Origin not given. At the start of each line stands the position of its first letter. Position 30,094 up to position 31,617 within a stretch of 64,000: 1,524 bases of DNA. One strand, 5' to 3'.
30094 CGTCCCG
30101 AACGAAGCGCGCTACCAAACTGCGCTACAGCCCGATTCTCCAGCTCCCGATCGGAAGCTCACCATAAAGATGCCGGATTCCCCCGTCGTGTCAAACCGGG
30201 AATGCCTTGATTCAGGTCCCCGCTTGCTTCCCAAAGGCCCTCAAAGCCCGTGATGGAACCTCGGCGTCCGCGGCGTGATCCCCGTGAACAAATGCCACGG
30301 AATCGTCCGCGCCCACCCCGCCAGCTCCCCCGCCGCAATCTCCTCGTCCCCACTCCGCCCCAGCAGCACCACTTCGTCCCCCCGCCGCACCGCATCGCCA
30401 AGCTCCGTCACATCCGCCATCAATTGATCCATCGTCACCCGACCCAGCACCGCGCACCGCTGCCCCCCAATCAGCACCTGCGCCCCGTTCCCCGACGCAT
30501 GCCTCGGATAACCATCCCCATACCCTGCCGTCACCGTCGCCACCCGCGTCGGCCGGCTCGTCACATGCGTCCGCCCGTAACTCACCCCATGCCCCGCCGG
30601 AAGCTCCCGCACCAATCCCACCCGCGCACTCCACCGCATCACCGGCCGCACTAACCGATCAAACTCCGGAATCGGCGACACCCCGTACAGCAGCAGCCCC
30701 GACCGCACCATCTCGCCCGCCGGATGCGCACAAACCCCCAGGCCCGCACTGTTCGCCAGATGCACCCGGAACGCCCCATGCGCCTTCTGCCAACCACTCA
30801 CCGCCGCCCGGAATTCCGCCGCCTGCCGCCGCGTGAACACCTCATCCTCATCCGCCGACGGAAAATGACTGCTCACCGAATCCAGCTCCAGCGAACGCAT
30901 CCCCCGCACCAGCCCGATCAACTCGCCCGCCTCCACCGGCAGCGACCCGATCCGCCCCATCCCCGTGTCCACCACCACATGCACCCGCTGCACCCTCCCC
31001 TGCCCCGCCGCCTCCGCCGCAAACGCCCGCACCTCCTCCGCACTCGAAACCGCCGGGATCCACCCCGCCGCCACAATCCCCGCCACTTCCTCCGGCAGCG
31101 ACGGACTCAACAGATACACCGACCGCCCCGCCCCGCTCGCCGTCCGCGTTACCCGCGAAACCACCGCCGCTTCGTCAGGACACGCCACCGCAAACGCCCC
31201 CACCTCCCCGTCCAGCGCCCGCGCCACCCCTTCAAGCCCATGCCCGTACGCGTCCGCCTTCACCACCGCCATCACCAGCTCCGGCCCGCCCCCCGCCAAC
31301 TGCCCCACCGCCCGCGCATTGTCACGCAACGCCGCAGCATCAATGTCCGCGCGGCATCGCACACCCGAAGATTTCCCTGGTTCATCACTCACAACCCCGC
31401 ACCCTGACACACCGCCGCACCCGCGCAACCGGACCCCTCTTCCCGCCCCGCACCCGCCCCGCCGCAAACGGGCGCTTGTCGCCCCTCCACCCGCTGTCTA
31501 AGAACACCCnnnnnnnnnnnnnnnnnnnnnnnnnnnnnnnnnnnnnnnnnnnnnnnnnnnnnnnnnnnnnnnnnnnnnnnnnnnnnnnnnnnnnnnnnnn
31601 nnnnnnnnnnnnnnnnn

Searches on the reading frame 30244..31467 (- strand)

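Call 89: search_protein_families(library=pfam, proteins=[window:30244-31467:-], max_evalue=0.00001)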
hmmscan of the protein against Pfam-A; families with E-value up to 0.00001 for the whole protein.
window:30244-31467:- (408 aa): 2 families
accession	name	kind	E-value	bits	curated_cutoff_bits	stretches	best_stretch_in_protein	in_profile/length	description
PF01168.26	Ala_racemase_N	-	2e-50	172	24.1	1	42-265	1-220/220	Alanine racemase, N-terminal domain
PF00842.27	Ala_racemase_C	-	3.8e-43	146.5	25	1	276-404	1-126/127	Alanine racemase, C-terminal domain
